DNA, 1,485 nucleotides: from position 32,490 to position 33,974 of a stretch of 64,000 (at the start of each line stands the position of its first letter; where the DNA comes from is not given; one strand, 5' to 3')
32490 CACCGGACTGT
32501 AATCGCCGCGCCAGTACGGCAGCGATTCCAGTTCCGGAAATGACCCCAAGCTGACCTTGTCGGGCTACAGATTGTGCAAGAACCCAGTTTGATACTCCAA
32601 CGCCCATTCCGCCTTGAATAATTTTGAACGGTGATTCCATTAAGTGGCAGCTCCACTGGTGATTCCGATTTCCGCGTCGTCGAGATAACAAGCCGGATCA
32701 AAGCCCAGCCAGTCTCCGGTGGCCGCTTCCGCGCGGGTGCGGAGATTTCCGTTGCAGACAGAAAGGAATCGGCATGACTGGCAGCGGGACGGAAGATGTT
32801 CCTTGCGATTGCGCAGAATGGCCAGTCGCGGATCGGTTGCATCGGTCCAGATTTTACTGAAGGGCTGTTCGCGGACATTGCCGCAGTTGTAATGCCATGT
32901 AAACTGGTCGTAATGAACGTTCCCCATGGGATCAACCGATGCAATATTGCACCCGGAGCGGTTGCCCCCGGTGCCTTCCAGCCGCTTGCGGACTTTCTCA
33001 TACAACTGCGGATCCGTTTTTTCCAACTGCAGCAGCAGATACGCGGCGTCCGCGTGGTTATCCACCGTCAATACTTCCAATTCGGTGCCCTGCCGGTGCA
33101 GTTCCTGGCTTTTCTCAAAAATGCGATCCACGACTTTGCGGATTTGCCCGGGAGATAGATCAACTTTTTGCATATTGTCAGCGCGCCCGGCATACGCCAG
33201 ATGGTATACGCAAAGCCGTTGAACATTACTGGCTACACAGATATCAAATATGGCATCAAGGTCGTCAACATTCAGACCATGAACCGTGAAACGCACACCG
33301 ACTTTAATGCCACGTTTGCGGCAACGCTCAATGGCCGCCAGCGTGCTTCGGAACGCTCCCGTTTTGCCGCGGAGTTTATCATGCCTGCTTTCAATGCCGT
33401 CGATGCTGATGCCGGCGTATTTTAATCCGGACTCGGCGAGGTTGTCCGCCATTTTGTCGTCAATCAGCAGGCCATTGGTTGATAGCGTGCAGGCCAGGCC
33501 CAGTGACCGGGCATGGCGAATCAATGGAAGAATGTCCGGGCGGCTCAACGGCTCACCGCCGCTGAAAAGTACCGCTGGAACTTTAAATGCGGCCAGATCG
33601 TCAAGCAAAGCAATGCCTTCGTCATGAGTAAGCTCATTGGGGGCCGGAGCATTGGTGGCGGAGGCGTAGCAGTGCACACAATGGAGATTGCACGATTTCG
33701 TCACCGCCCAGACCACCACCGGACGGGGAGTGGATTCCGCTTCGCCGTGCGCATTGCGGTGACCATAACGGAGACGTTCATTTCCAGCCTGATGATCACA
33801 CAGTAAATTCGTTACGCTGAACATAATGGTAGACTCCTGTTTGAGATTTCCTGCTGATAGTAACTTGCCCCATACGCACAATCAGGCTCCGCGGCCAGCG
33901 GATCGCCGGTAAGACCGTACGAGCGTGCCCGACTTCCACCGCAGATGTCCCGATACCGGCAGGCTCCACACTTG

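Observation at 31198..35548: Two tandem radical SAM/SPASM enzymes translationally coupled to an NMO-family flavoenzyme, facing a PNPOx-like gene across a palindromic operator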

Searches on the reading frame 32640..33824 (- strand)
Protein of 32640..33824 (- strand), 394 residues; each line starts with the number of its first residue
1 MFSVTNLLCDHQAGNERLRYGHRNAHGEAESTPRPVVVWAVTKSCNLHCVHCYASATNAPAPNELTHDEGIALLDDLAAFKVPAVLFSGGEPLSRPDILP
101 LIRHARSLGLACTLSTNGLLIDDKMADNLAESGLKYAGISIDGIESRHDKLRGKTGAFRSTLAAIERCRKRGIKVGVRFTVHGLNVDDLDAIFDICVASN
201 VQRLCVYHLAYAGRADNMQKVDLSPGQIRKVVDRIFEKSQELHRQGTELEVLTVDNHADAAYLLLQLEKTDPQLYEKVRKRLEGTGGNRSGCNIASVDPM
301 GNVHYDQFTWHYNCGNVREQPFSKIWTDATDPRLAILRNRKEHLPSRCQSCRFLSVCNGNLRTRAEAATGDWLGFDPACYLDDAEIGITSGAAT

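Call 3: search_protein_families(library=pfam, proteins=[window:32640-33824:-])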
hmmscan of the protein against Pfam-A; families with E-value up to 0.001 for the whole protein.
window:32640-33824:- (394 aa): 3 families
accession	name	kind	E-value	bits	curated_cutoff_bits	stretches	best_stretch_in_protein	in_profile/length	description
PF04055.27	Radical_SAM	-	6.1e-30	105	29.5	1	41-194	3-164/166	Radical SAM superfamily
PF13353.11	Fer4_12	-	5.4e-08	33.7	22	1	42-144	12-116/137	4Fe-4S single cluster domain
PF13186.11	SPASM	-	2.5e-05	24.9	21.5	1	293-351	6-66/67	Iron-sulfur cluster-binding domain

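Call 4: search_protein_families(library=ncbifam, proteins=[window:32640-33824:-])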
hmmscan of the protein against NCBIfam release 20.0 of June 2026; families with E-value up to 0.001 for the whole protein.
window:32640-33824:- (394 aa): 74 families (the best 25 are shown)
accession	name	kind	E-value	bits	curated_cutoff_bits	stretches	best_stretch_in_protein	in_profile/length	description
TIGR04054.1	rSAM_NirJ1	equivalog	1.3e-137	458.5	650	1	3-386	2-387/387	putative heme d1 biosynthesis radical SAM protein NirJ1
TIGR04546.1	rSAM_ahbC_deAc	equivalog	2.1e-126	421.8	650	1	5-386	4-390/390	12,18-didecarboxysiroheme deacetylase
TIGR04347.1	pseudo_SAM_Halo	equivalog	6.1e-125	417.5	525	1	3-386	2-390/390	TIGR04347 family pseudo-SAM/SPASM protein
TIGR04051.1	rSAM_NirJ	equivalog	2.7e-114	381.8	515.45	1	34-387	1-354/354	heme d1 biosynthesis radical SAM protein NirJ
TIGR04545.1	rSAM_ahbD_hemeb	equivalog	2.5e-61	208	500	1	37-380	2-336/339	heme b synthase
TIGR04053.2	TIGR04053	equivalog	1.6e-60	205.3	395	1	36-380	9-363/366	TIGR04053 family radical SAM/SPASM domain-containing protein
TIGR04055.1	rSAM_NirJ2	equivalog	7.3e-54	183.5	500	1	36-380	1-323/326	putative heme d1 biosynthesis radical SAM protein NirJ2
TIGR04303.1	GeoRSP_rSAM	equivalog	1.1e-36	127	400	1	37-380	7-325/325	GeoRSP system radical SAM/SPASM protein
TIGR02109.1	PQQ_syn_pqqE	equivalog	6.7e-36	124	381.35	1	38-383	10-334/358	pyrroloquinoline quinone biosynthesis protein PqqE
TIGR03962.1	mycofact_rSAM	equivalog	6.3e-35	120.9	265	1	37-379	14-331/339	mycofactocin radical SAM maturase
TIGR04133.1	rSAM_w_lipo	hypoth_equivalog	7.2e-34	117.3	425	1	27-239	16-232/350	TIGR04133 family radical SAM/SPASM protein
TIGR04103.1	rSAM_nif11_3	equivalog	4.6e-33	114.4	725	1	37-366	7-330/412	nif11-class peptide radical SAM maturase 3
NF045574.1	sacti_mat_StsB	exception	8e-32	110.7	625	1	29-215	90-275/466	StsB family radical SAM/SPASM domain sactipeptide maturase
NF050035.1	rSAM_WgK_link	exception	1.1e-31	110.2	650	1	36-384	9-366/367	radical SAM/SPASM peptide maturase WgkB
TIGR04250.1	SCM_rSAM_ScmE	equivalog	2.1e-31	109.1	400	1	33-371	2-337/358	SynChlorMet cassette radical SAM/SPASM protein ScmE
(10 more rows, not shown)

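Call 16: find_homologous_proteins(query=window:32640-33824:-)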
Query window:32640-33824:- (394 aa): 7556 proteins with E <= 0.001 among 8000 candidates; the best 120 are listed.
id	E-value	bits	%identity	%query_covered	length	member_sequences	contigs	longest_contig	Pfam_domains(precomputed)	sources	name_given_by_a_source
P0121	5.0e-255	864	94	100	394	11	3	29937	PF04055.28,PF13353.12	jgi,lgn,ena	-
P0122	1.8e-246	836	90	100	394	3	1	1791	PF04055.28,PF13353.12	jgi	jgi:radical SAM protein with 4Fe4S-binding SPASM domain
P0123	1.4e-245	833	91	99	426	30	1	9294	PF04055.28,PF13353.12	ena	-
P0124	6.5e-239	811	88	100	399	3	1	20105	PF04055.28,PF13353.12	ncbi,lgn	-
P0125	1.8e-238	809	88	100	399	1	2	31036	PF04055.28,PF13353.12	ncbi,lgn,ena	-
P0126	3.8e-237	805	89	100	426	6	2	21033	PF04055.28,PF13353.12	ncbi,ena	-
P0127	3.6e-235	798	87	99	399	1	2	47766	PF04055.28,PF13353.12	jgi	jgi:radical SAM protein with 4Fe4S-binding SPASM domain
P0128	1.2e-234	797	86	99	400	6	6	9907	PF04055.28,PF13353.12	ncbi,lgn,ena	-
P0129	6.4e-230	781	84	99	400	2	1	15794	PF04055.28,PF13353.12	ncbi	ncbi:MAG: radical SAM protein [Phycisphaerae bacterium]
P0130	2.5e-202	690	74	99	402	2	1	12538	PF04055.28,PF13353.12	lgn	-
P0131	6.0e-201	686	74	98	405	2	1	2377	PF04055.28,PF13353.12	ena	-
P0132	6.3e-201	686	75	98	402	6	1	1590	PF04055.28,PF13353.12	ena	-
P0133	3.6e-200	683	75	99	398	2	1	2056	PF04055.28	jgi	jgi:radical SAM protein with 4Fe4S-binding SPASM domain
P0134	4.2e-198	676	75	98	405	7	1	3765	PF04055.28,PF13353.12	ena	-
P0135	4.5e-197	673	73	100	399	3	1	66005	PF04055.28,PF13353.12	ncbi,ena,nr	ncbi:MAG TPA: radical SAM protein [Chthonomonadaceae bacterium]|nr:radical SAM protein [Chthonomonad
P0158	2.7e-191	654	72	98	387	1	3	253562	PF04055.28,PF13353.12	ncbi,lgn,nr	ncbi:MAG: radical SAM protein [Capsulimonadaceae bacterium]|nr:radical SAM protein [Capsulimonadacea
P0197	1.8e-186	638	69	99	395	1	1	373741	PF04055.28,PF13353.12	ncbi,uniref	ncbi:radical SAM protein [Phycisphaerales bacterium AB-hyl4]|uniref:Radical SAM protein n=1 Tax=Natr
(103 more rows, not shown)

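Call 17: find_encoding_contigs(protein=P0158, flank=10000, max_places=1)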
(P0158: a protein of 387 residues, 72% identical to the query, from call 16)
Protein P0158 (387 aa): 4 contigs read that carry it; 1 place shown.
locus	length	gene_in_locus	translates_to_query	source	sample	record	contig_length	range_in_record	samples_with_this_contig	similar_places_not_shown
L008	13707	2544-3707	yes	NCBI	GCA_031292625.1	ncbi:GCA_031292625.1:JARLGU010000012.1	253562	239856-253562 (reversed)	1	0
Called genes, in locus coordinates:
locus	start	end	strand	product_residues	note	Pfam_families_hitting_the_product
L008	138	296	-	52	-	-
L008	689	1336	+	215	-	PF01814:Hemerythrin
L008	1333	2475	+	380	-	PF04055:Radical_SAM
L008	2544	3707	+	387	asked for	PF04055:Radical_SAM, PF13353:Fer4_12 (weak)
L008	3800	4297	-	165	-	PF00903:Glyoxalase, PF22677:Ble-like_N (faint)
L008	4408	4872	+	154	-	PF22381:Staph_reg_Sar_Rot, PF12802:MarR_2, PF01047:MarR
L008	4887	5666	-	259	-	PF12833:HTH_18, PF00165:HTH_AraC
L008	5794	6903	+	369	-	PF01408:GFO_IDH_MocA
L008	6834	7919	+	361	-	PF01839:FG-GAP (faint), PF12256:TcdB_toxin_midN (faint), PF13517:FG-GAP_3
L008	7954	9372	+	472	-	PF02056:Glyco_hydro_4, PF11975:Glyco_hydro_4C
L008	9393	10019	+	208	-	PF04191:PEMT, PF04140:ICMT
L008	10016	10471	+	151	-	PF14340:DUF4395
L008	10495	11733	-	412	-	PF00534:Glycos_transf_1, PF13692:Glyco_trans_1_4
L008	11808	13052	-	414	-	PF13477:Glyco_trans_4_2 (weak), PF13439:Glyco_transf_4, PF13579:Glyco_trans_4_4, PF20706:GT4-conflict, PF00534:Glycos_transf_1, PF13692:Glyco_trans_1_4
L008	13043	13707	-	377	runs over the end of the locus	PF13439:Glyco_transf_4, PF13579:Glyco_trans_4_4, PF20706:GT4-conflict (weak), PF00534:Glycos_transf_1, PF13692:Glyco_trans_1_4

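Call 18: find_encoding_contigs(protein=P0197, flank=10000, max_places=1)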
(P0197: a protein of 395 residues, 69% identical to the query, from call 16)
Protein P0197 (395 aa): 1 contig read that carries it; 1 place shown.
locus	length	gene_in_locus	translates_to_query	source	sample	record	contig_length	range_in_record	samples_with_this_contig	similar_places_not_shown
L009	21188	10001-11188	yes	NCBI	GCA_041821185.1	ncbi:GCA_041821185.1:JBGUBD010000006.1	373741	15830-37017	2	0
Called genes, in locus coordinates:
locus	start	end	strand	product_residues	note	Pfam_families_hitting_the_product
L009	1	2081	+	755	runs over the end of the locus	PF04879:Molybdop_Fe4S4, PF00384:Molybdopterin, PF01568:Molydop_binding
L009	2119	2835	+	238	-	PF12797:Fer4_2 (weak), PF12838:Fer4_7 (faint), PF13187:Fer4_9 (faint), PF13237:Fer4_10 (faint), PF25160:LdpA_Fe-S-bd (faint), PF00037:Fer4 (faint), PF12837:Fer4_6 (faint), PF13247:Fer4_11, +1 more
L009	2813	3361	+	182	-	PF00355:Rieske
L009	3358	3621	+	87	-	PF20540:DUF6755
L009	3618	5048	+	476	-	PF07690:MFS_1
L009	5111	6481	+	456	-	PF07690:MFS_1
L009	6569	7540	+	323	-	PF04055:Radical_SAM, PF06463:Mob_synth_C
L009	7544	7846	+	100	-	PF02597:ThiS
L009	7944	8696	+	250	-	PF01925:TauE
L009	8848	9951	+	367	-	PF04055:Radical_SAM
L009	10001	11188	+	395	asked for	PF13353:Fer4_12 (weak), PF04055:Radical_SAM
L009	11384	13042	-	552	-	-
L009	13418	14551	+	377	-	PF00532:Peripla_BP_1, PF13407:Peripla_BP_4 (weak), PF13377:Peripla_BP_3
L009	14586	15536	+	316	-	-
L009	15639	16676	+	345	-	-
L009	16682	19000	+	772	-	PF05089:NAGLU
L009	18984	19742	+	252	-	PF13580:SIS_2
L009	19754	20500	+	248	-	-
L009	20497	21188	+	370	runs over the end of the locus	PF01408:GFO_IDH_MocA, PF02894:GFO_IDH_MocA_C (weak), PF22685:Gal80p_C-like (faint), PF22725:GFO_IDH_MocA_C3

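Call 23: find_related_loci(query=window:32640-33824:-, collection=genome_contigs, flank=10000)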
Query window:32640-33824:- (394 aa) in genome_contigs; peptide patterns used: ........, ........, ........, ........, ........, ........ (x = any residue, [..] = any of these).
295 stretches matched a pattern; 166 encode a relative of the query (tblastn E <= 1e-3); the best 80 are kept; 80 distinct loci.
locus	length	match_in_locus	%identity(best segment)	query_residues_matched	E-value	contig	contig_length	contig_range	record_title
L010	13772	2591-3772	94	1-394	0e+0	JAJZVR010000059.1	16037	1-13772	MAG: Planctomycetota bacterium isolate SKS5.bin63 NODE_6585_length_16037_cov_6.596983, whole genome shotgun sequence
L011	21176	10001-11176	91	1-392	0e+0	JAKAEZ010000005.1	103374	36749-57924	MAG: Planctomycetota bacterium isolate WY1.bin60 NODE_323_length_103374_cov_5.123171, whole genome shotgun sequence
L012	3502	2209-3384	91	1-392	0e+0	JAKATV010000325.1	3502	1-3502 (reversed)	MAG: Planctomycetota bacterium isolate YP3.bin105 NODE_37291_length_3502_cov_2.19467, whole genome shotgun sequence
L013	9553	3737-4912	91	1-392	0e+0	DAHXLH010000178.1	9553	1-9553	MAG TPA_asm: Phycisphaerales bacterium isolate clean1592 k141_1019931, whole genome shotgun sequence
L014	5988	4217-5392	90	1-392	0e+0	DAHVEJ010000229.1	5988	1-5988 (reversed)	MAG TPA_asm: Phycisphaerales bacterium isolate clean5707 NODE_229_length_5988_cov_3.798173, whole genome shotgun sequenc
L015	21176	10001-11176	91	1-392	0e+0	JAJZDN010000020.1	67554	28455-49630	MAG: Planctomycetota bacterium isolate JA4.bin8 NODE_396_length_67554_cov_2.432586, whole genome shotgun sequence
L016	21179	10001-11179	89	1-394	0e+0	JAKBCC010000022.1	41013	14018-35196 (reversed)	MAG: Planctomycetota bacterium isolate ZJ5.bin40 NODE_1012_length_41013_cov_3.156264, whole genome shotgun sequence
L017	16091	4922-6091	85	1-390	0e+0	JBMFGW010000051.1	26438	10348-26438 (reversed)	MAG: Phycisphaerae bacterium isolate KM4311-08 NODE_51_length_26438_cov_25.019119, whole genome shotgun sequence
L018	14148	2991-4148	76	1-386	0e+0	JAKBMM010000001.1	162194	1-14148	MAG: Planctomycetota bacterium isolate FK4.bin106 NODE_73_length_162194_cov_3.693948, whole genome shotgun sequence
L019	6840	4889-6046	75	1-386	0e+0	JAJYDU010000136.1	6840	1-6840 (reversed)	MAG: Planctomycetota bacterium isolate DBS1-1.bin115 NODE_21473_length_6840_cov_1.705646, whole genome shotgun sequence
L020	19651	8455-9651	73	1-394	0e+0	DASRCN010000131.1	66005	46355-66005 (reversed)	MAG TPA_asm: Chthonomonadaceae bacterium isolate SMAG_U9954 k141_252788, whole genome shotgun sequence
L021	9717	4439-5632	73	1-389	0e+0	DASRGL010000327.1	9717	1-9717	MAG TPA_asm: Chthonomonadaceae bacterium isolate SMAG_U10057 k141_197294, whole genome shotgun sequence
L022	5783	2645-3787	73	1-385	0e+0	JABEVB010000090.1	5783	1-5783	MAG: Phycisphaerales bacterium isolate MAG 19 k99_202769, whole genome shotgun sequence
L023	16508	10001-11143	74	1-385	0e+0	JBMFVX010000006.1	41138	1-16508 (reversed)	MAG: Phycisphaerae bacterium isolate KM4364-03 NODE_6_length_41138_cov_87.828572, whole genome shotgun sequence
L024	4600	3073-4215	73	1-385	0e+0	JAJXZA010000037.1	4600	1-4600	MAG: Planctomycetota bacterium isolate BP7.bin26 NODE_43813_length_4600_cov_1.867427, whole genome shotgun sequence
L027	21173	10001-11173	62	1-386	2e-169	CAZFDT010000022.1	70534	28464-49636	MAG TPA_asm: uncultured Phycisphaeraceae bacterium isolate binchicken_co350_112 genome assembly, contig: NODE_582_length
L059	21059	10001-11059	46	35-386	1e-97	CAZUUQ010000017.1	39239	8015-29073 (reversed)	MAG TPA_asm: uncultured Phycisphaeraceae bacterium isolate SRP239054_co1_163 genome assembly, contig: NODE_618_length_39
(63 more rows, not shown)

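Call 31: search_protein_families(library=ncbifam, proteins=[L059:9836-11140:+, L059:11175-12245:+, L008:689-1336:+, L008:1333-2475:+, L009:8848-9951:+], max_evalue=0.00001)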
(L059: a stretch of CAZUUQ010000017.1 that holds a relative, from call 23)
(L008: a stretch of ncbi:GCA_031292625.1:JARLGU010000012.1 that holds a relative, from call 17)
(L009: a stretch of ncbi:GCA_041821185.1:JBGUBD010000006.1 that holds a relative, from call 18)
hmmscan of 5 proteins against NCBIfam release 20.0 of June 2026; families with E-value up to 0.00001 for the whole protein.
L059:9836-11140:+ (434 aa): 65 families (the best 25 are shown)
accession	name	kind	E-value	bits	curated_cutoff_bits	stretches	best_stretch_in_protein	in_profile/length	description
TIGR04054.1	rSAM_NirJ1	equivalog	9.4e-143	475.5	650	1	49-408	29-387/387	putative heme d1 biosynthesis radical SAM protein NirJ1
TIGR04546.1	rSAM_ahbC_deAc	equivalog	3.2e-137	457.5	650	1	12-408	1-390/390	12,18-didecarboxysiroheme deacetylase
TIGR04051.1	rSAM_NirJ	equivalog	1.9e-115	385.6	515.45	1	55-408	1-353/354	heme d1 biosynthesis radical SAM protein NirJ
TIGR04347.1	pseudo_SAM_Halo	equivalog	1.8e-109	366.5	525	1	48-408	30-390/390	TIGR04347 family pseudo-SAM/SPASM protein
TIGR04053.2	TIGR04053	equivalog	1.9e-67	228.1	395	1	55-402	6-363/366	TIGR04053 family radical SAM/SPASM domain-containing protein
TIGR04545.1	rSAM_ahbD_hemeb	equivalog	3.4e-65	220.7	500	1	57-402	1-336/339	heme b synthase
TIGR04055.1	rSAM_NirJ2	equivalog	1.2e-57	196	500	1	57-401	1-322/326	putative heme d1 biosynthesis radical SAM protein NirJ2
TIGR03962.1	mycofact_rSAM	equivalog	4.7e-42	144.4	265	1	58-406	14-336/339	mycofactocin radical SAM maturase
TIGR04303.1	GeoRSP_rSAM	equivalog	9.3e-41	140.4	400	1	58-271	7-216/325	GeoRSP system radical SAM/SPASM protein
NF045574.1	sacti_mat_StsB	exception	3.6e-35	121.7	625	1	57-239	97-277/466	StsB family radical SAM/SPASM domain sactipeptide maturase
NF050035.1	rSAM_WgK_link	exception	3e-34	118.6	650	1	58-406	11-366/367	radical SAM/SPASM peptide maturase WgkB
TIGR04251.1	SCM_rSAM_ScmF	equivalog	1.2e-31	110.4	400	1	59-240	7-191/353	SynChlorMet cassette radical SAM/SPASM protein ScmF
TIGR02109.1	PQQ_syn_pqqE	equivalog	2.6e-28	99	381.35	1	59-222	10-176/358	pyrroloquinoline quinone biosynthesis protein PqqE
TIGR04250.1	SCM_rSAM_ScmE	equivalog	1.1e-26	93.6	400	1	61-218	8-165/358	SynChlorMet cassette radical SAM/SPASM protein ScmE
TIGR03913.1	rad_SAM_trio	equivalog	1.6e-26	92.8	591.75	1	58-403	21-354/477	GDL motif peptide-associated radical SAM/SPASM maturase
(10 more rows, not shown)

L059:11175-12245:+ (356 aa): 3 families
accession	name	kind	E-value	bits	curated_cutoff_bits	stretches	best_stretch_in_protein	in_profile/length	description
NF040708.3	Siroheme_Dcarb_AhbA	equivalog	3e-75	250.8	140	2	13-159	1-144/144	siroheme decarboxylase subunit alpha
NF040707.3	Siroheme_Dcarb_AhbB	equivalog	3.6e-70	234.4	125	2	197-341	1-146/146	siroheme decarboxylase subunit beta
NF053758.1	ChrTpTrnRegChrS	equivalog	7.1e-06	25.9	250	0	5-108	8-108/158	chromate efflux transcriptional regulator ChrS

L008:689-1336:+ (215 aa): 0 families

L008:1333-2475:+ (380 aa): 43 families (the best 25 are shown)
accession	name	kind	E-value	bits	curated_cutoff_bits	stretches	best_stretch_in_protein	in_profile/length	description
TIGR04053.2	TIGR04053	equivalog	9.2e-132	439.7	395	1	19-371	2-366/366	TIGR04053 family radical SAM/SPASM domain-containing protein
TIGR04545.1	rSAM_ahbD_hemeb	equivalog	4.1e-95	319.1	500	1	29-371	4-339/339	heme b synthase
TIGR04055.1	rSAM_NirJ2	equivalog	2.9e-58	197.9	500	1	29-369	4-324/326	putative heme d1 biosynthesis radical SAM protein NirJ2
TIGR04051.1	rSAM_NirJ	equivalog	2.5e-44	151.7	515.45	1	26-368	3-347/354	heme d1 biosynthesis radical SAM protein NirJ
TIGR04347.1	pseudo_SAM_Halo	equivalog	6.2e-42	144.2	525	1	23-368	37-384/390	TIGR04347 family pseudo-SAM/SPASM protein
TIGR04546.1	rSAM_ahbC_deAc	equivalog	3e-41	141.5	650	1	26-209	40-220/390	12,18-didecarboxysiroheme deacetylase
TIGR04054.1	rSAM_NirJ1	equivalog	2.3e-39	135.1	650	1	24-368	36-381/387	putative heme d1 biosynthesis radical SAM protein NirJ1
TIGR04303.1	GeoRSP_rSAM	equivalog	9.7e-35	120.7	400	2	24-224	4-202/325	GeoRSP system radical SAM/SPASM protein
TIGR04340.1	rSAM_ACGX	hypoth_equivalog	1.2e-32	113.5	400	1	28-367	6-337/341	radical SAM/SPASM domain protein, ACGX system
NF045574.1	sacti_mat_StsB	exception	1.2e-32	113.4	625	1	26-210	97-277/466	StsB family radical SAM/SPASM domain sactipeptide maturase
TIGR03962.1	mycofact_rSAM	equivalog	7.8e-32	110.8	265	1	23-229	10-215/339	mycofactocin radical SAM maturase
TIGR02109.1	PQQ_syn_pqqE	equivalog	4.5e-31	108.1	381.35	1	23-189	5-169/358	pyrroloquinoline quinone biosynthesis protein PqqE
TIGR03913.1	rad_SAM_trio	equivalog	3.8e-29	101.4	591.75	1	23-219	17-209/477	GDL motif peptide-associated radical SAM/SPASM maturase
TIGR04103.1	rSAM_nif11_3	equivalog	7.3e-26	90.7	725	1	27-222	7-198/412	nif11-class peptide radical SAM maturase 3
NF050035.1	rSAM_WgK_link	exception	9e-25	87.4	650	2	20-237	4-220/367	radical SAM/SPASM peptide maturase WgkB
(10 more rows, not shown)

L009:8848-9951:+ (367 aa): 39 families (the best 25 are shown)
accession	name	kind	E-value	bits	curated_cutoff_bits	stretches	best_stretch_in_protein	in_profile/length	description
TIGR04053.2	TIGR04053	equivalog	6.5e-132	440.2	395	1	11-359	2-366/366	TIGR04053 family radical SAM/SPASM domain-containing protein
TIGR04545.1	rSAM_ahbD_hemeb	equivalog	7.1e-91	305.1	500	1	18-359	1-339/339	heme b synthase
TIGR04055.1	rSAM_NirJ2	equivalog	1.2e-52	179.5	500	1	19-357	2-324/326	putative heme d1 biosynthesis radical SAM protein NirJ2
TIGR04051.1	rSAM_NirJ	equivalog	4e-45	154.3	515.45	2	18-220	3-204/354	heme d1 biosynthesis radical SAM protein NirJ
TIGR04546.1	rSAM_ahbC_deAc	equivalog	3.3e-38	131.5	650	1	10-216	33-237/390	12,18-didecarboxysiroheme deacetylase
TIGR04054.1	rSAM_NirJ1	equivalog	6.2e-37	127.1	650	1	18-221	37-239/387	putative heme d1 biosynthesis radical SAM protein NirJ1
TIGR04347.1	pseudo_SAM_Halo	equivalog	8.4e-36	124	525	1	18-200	39-218/390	TIGR04347 family pseudo-SAM/SPASM protein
TIGR03962.1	mycofact_rSAM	equivalog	1.1e-30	107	265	1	15-222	10-216/339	mycofactocin radical SAM maturase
NF045574.1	sacti_mat_StsB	exception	1.6e-30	106.4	625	1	18-221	97-297/466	StsB family radical SAM/SPASM domain sactipeptide maturase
TIGR02109.1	PQQ_syn_pqqE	equivalog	1.4e-29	103.2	381.35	1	15-178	5-166/358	pyrroloquinoline quinone biosynthesis protein PqqE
TIGR04303.1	GeoRSP_rSAM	equivalog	4.4e-28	98.8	400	2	15-177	3-160/325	GeoRSP system radical SAM/SPASM protein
TIGR03913.1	rad_SAM_trio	equivalog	3.1e-26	91.8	591.75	1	16-211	18-209/477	GDL motif peptide-associated radical SAM/SPASM maturase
TIGR04340.1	rSAM_ACGX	hypoth_equivalog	8.9e-26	90.9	400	1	21-355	7-337/341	radical SAM/SPASM domain protein, ACGX system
TIGR04133.1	rSAM_w_lipo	hypoth_equivalog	1.1e-24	87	425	1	19-218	26-228/350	TIGR04133 family radical SAM/SPASM protein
NF050035.1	rSAM_WgK_link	exception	7.7e-24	84.3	650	1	12-202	4-192/367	radical SAM/SPASM peptide maturase WgkB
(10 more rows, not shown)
